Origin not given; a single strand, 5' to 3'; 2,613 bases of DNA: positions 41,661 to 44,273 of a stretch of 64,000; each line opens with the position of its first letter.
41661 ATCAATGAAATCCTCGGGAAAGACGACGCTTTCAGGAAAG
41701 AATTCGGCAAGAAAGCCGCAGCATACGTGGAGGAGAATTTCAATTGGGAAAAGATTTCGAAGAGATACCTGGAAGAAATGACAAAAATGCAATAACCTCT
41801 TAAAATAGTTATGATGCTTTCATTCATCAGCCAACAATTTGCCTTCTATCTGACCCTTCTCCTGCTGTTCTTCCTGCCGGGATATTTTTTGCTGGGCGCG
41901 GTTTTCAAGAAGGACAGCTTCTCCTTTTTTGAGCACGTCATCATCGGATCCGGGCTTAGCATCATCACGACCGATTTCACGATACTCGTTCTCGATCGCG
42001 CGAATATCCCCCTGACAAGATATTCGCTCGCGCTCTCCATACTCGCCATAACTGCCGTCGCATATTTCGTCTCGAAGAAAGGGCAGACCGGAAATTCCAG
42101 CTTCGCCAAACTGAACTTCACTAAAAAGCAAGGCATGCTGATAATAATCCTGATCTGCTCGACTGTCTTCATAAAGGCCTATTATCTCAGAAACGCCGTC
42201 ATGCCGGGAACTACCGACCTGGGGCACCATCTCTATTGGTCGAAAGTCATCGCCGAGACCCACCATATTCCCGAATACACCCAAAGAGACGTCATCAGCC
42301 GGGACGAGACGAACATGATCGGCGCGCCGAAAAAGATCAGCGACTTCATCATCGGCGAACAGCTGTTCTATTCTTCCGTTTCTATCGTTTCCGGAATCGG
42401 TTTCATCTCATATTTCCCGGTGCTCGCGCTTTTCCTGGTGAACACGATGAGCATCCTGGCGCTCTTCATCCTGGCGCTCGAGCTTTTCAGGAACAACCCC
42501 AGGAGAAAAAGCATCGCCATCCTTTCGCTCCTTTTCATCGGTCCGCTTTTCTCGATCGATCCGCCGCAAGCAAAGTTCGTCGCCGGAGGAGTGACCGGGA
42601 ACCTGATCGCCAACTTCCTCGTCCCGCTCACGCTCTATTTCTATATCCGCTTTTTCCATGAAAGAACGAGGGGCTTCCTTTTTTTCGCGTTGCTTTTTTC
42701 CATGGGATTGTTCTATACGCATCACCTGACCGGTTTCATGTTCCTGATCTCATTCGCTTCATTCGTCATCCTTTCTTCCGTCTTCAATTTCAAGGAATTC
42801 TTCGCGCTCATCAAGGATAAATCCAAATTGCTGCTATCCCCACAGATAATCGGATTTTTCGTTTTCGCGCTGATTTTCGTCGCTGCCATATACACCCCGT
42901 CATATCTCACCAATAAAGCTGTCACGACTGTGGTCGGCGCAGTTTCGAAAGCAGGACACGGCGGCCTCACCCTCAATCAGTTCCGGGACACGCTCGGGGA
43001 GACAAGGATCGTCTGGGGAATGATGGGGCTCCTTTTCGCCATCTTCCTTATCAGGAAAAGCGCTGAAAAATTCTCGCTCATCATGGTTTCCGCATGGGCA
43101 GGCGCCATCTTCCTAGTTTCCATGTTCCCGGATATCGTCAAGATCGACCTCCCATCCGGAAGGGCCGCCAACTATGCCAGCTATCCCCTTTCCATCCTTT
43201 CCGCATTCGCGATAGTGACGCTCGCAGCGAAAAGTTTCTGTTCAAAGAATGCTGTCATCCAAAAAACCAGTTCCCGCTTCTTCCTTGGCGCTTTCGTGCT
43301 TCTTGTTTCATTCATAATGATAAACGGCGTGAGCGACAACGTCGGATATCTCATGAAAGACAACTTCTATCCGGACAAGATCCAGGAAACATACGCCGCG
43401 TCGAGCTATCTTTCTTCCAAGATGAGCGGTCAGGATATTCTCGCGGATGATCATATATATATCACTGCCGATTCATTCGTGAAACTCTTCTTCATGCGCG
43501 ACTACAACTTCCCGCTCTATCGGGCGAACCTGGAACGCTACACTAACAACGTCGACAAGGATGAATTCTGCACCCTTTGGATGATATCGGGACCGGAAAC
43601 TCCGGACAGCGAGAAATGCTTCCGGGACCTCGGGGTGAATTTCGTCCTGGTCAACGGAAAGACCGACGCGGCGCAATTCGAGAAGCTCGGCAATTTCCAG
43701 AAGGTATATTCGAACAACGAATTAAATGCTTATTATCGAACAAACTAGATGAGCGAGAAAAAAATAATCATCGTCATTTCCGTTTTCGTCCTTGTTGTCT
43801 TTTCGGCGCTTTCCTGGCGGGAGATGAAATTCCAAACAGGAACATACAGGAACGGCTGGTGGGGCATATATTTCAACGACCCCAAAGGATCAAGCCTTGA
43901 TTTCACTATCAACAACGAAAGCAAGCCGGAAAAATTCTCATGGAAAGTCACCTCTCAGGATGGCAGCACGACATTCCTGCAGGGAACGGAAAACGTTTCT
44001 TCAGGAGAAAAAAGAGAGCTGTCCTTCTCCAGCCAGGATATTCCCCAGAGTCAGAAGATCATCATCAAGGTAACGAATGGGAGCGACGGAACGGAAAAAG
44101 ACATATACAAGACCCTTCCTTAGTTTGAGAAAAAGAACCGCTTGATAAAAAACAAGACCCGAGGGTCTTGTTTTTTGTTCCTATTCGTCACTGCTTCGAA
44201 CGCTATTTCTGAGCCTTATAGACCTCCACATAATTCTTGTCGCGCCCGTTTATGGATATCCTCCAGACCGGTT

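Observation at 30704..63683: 33 kb envelope glycosylation supercluster built around lipid-linked monosaccharide donors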

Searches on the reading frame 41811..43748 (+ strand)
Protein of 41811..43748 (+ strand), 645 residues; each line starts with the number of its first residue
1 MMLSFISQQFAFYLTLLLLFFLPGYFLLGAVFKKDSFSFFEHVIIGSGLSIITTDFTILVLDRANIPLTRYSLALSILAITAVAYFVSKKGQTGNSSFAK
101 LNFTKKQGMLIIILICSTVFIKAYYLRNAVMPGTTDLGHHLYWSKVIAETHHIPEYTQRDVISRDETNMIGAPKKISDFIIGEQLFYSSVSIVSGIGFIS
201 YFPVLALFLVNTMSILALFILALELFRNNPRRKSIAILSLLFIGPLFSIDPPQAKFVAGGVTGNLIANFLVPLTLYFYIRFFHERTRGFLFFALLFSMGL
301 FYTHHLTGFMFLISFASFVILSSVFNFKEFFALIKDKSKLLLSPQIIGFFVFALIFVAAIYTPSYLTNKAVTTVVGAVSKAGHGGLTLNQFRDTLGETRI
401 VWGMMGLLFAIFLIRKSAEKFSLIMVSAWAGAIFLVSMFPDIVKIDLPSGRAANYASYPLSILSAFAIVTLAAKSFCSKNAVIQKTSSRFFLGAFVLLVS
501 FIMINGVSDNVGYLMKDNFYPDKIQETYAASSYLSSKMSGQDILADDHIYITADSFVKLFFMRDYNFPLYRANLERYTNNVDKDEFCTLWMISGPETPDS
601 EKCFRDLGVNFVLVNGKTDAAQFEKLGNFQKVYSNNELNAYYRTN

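Call 3: search_protein_families(library=pfam, proteins=[window:41811-43748:+], max_evalue=0.01)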
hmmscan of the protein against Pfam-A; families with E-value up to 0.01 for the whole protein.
window:41811-43748:+ (645 aa): 1 family
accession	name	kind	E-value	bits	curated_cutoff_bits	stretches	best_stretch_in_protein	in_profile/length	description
PF07760.16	DUF1616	-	0.0031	17.1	31.6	1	9-87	21-112/307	Protein of unknown function (DUF1616)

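Call 7: search_protein_families(library=ncbifam, proteins=[window:41811-43748:+], max_evalue=0.01)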
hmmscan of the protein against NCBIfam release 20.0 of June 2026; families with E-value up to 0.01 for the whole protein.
window:41811-43748:+ (645 aa): 0 families

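Call 17: search_protein_families(library=pfam, proteins=[window:41811-43748:+], max_evalue=10)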
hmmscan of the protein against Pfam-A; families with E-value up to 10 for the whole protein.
window:41811-43748:+ (645 aa): 3 families
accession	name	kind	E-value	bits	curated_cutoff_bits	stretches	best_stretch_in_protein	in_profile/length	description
PF07760.16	DUF1616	-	0.0031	17.1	31.6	1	9-87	21-112/307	Protein of unknown function (DUF1616)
PF19359.4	DUF5936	-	1.3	9.4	27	1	368-427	68-124/141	Family of unknown function (DUF5936)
PF13139.11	DUF3981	-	6.7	7.6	25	1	50-121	41-102/115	Domain of unknown function (DUF3981)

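Call 28: find_homologous_proteins(query=window:41811-43748:+)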
Query window:41811-43748:+ (645 aa): 178 proteins with E <= 0.001 among 8000 candidates; the best 120 are listed.
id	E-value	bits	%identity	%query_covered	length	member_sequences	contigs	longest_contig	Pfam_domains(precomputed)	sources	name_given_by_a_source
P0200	0.0e+0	1271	89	100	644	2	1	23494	PF07760.17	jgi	-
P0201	3.1e-278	942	64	100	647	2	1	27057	PF20176.4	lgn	-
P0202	2.2e-198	679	50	100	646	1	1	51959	PF07760.17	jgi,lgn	jgi:hypothetical protein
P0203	8.8e-196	670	49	100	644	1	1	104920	PF07760.17,PF20176.4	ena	-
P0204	1.0e-195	670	49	100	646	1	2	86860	PF07760.17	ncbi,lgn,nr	ncbi:MAG: DUF1616 domain-containing protein [Candidatus Moranbacteria bacterium]|nr:DUF1616 domain-c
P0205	5.4e-194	664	49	100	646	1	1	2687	-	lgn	-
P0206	1.4e-193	663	49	99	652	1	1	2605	PF07760.17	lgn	-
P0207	1.5e-193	663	49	100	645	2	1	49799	PF07760.17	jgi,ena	-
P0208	1.9e-193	662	49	100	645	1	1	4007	PF07760.17,PF20176.4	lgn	-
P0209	3.2e-193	662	49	100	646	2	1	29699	PF07760.17,PF20176.4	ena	-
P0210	1.8e-192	659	48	100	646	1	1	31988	PF07760.17,PF20176.4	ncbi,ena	-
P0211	4.9e-192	658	49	100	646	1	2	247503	PF07760.17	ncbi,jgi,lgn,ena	ncbi:MAG: DUF1616 domain-containing protein [Parcubacteria group bacterium]|jgi:hypothetical protein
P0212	2.9e-191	655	49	99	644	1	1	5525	PF07760.17,PF20176.4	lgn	-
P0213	9.0e-191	653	48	100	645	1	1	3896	PF07760.17,PF20176.4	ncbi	-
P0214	1.0e-190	653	48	100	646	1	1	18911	PF07760.17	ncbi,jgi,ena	jgi:hypothetical protein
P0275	6.9e-143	495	40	100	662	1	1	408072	PF07760.17,PF20176.4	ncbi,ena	-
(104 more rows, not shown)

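Call 34: search_solved_structures(query=A3, max_evalue=10)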
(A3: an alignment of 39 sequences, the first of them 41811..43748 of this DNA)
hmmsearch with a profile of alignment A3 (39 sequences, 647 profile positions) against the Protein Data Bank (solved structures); distinct sequences matched with E-value up to 10: 5.
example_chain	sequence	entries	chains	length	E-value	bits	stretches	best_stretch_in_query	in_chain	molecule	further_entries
9w2z_B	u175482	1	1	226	0.87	11.1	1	69-153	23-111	Cytochrome c oxidase subunit 2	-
1occ_B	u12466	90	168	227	0.88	11.1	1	69-153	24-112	CYTOCHROME C OXIDASE | Cytochrome c oxidase polypeptide II | Cytochrome c oxidase subunit 2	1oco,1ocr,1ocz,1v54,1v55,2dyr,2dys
8ugi_4B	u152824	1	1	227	1.7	10.1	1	69-154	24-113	Cytochrome c oxidase subunit 2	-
8zo8_C2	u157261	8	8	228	1.7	10.1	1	69-154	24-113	Cytochrome c oxidase subunit 2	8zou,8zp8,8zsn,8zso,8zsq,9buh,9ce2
8ugh_4B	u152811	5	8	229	1.7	10.1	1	69-154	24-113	Cytochrome c oxidase subunit 2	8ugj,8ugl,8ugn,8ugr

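Call 44: predict_structure(alignment_id=A3)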
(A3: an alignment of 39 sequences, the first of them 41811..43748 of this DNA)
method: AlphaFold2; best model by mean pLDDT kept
length: 645 residues; sequences in the alignment: 39
mean_pLDDT: 85.9   pTM: 0.89
mean pLDDT of the five models: 85.9, 85.8, 85.2, 84.5, 82.6
residues with pLDDT >= 90: 319; 70-90: 249; 50-70: 64; < 50: 13
segments of 3 or more residues with pLDDT < 50: 95-97, 252-260
pLDDT, mean of each block of 10 residues (from residue 1): 86 95 96 86 96 97 97 98 94 56 88 91 73 71 93 89 87 79 92 93 87 93 95 95 79 43 78 96 92 96 88 95 92 87 94 95 78 68 82 82 91 88 95 93 83 87 94 70 64 79 81 65 84 91 88 82 78 73 76 93 93 93 92 94 86
secondary structure, 60 per line:
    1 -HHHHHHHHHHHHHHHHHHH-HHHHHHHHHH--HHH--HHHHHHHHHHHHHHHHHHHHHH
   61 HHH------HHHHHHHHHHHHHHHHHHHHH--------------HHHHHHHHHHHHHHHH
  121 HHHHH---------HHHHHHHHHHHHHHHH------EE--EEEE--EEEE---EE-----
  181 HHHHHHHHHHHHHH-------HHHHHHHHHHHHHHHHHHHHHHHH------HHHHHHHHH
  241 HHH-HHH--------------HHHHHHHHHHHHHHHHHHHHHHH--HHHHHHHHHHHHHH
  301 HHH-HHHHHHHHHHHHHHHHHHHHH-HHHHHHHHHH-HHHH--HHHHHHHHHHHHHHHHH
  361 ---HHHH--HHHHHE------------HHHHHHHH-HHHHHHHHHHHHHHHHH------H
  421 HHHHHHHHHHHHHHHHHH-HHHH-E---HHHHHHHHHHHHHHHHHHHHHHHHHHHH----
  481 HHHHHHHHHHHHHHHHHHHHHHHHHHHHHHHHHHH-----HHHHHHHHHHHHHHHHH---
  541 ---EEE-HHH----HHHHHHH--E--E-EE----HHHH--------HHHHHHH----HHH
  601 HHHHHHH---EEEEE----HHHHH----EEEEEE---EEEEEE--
elements in order: H2-20 H22-31 H39-63 H70-90 H105-125 H135-150 E161-164 E167-170 H181-194 H202-225 H232-243 H262-284 H287-303 H305-325 H327-336 H338-341 H344-360 H364-367 H370-374 H388-395 H397-413 H420-438 H440-443 H449-476 H481-515 H521-537 E544-546 H555-561 H575-578 H587-593 H598-607 E611-615 H620-624 E629-634 E638-643

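Call 82: find_encoding_contigs(protein=P0211, flank=10000, max_places=1)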
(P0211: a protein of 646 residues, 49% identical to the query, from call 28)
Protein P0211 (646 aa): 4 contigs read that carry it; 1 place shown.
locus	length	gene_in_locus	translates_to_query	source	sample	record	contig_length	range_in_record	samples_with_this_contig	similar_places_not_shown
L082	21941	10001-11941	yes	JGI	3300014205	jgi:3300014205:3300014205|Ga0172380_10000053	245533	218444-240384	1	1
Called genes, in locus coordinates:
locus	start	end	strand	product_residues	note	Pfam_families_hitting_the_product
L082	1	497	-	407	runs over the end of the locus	PF13439:Glyco_transf_4, PF20706:GT4-conflict (weak), PF00534:Glycos_transf_1, PF13692:Glyco_trans_1_4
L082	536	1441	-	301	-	PF01636:APH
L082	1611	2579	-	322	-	-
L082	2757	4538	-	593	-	PF00664:ABC_membrane, PF00005:ABC_tran, PF02463:SMC_N (weak)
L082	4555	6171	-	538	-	PF04932:Wzy_C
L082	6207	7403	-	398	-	PF13439:Glyco_transf_4, PF20706:GT4-conflict (weak), PF00534:Glycos_transf_1, PF13692:Glyco_trans_1_4, PF13524:Glyco_trans_1_2 (weak)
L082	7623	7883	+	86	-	-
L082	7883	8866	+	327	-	PF00535:Glycos_transf_2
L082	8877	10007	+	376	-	PF13439:Glyco_transf_4, PF00534:Glycos_transf_1, PF13692:Glyco_trans_1_4, PF13524:Glyco_trans_1_2 (weak)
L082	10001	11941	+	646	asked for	PF07760:DUF1616 (weak)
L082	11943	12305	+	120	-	-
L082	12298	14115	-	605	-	PF02366:PMT (weak), PF13231:PMT_2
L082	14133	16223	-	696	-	PF02366:PMT (weak), PF13231:PMT_2 (weak)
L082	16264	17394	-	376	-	PF13365:Trypsin_2, PF13180:PDZ_2, PF17820:PDZ_6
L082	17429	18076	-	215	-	PF18900:DUF5656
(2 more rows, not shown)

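Call 83: find_encoding_contigs(protein=P0275, flank=10000, max_places=1)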
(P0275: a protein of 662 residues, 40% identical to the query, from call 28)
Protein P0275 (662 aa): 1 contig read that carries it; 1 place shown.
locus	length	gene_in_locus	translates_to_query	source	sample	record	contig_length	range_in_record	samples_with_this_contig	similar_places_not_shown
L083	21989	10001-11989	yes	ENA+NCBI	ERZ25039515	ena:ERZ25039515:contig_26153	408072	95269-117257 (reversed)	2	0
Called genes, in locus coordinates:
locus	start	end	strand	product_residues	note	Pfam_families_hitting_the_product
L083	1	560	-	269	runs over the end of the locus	PF00535:Glycos_transf_2, PF13641:Glyco_tranf_2_3, PF13632:Glyco_trans_2_3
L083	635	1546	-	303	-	PF03816:LytR_cpsA_psr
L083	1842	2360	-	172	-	PF00534:Glycos_transf_1, PF13692:Glyco_trans_1_4, PF13524:Glyco_trans_1_2 (weak)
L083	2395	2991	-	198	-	PF13439:Glyco_transf_4, PF13579:Glyco_trans_4_4 (weak)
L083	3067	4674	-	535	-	PF04932:Wzy_C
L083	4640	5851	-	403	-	PF13439:Glyco_transf_4, PF13579:Glyco_trans_4_4 (weak), PF20706:GT4-conflict (weak), PF00534:Glycos_transf_1, PF13692:Glyco_trans_1_4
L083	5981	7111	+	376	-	PF03446:NAD_binding_2 (weak), PF03721:UDPG_MGDP_dh_N, PF00984:UDPG_MGDP_dh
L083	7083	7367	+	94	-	PF03720:UDPG_MGDP_dh_C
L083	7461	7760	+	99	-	-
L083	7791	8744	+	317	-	PF00535:Glycos_transf_2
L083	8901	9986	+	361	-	PF13439:Glyco_transf_4, PF00534:Glycos_transf_1, PF13692:Glyco_trans_1_4, PF13524:Glyco_trans_1_2 (weak)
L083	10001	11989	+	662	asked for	PF07760:DUF1616, PF20176:DUF6541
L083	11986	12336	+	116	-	-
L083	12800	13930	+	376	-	PF13439:Glyco_transf_4 (faint), PF00534:Glycos_transf_1, PF13692:Glyco_trans_1_4, PF13524:Glyco_trans_1_2 (weak)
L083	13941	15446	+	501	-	PF01139:RtcB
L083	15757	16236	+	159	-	-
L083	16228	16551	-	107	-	-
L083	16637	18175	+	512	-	PF01943:Polysacc_synt, PF13440:Polysacc_synt_3, PF03023:MurJ, PF01554:MatE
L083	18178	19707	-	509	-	-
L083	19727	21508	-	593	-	PF13231:PMT_2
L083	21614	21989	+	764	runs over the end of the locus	PF02366:PMT, PF13231:PMT_2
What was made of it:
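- On Wzy-dependent, LCP-anchored wall polymer pathway (teichuronic-acid-like): The block is conserved in L083 (call 83).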

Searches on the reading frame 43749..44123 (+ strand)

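Call 17: search_protein_families(library=pfam, proteins=[window:43749-44123:+], max_evalue=10)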
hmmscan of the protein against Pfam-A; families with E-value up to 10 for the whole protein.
window:43749-44123:+ (124 aa): 2 families
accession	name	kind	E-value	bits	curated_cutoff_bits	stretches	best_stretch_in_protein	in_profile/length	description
PF07438.16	DUF1514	-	0.12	12.8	25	1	6-35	5-34/62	Protein of unknown function (DUF1514)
PF07872.17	DUF1659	-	0.2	12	24.1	1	98-122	5-29/72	Protein of unknown function (DUF1659)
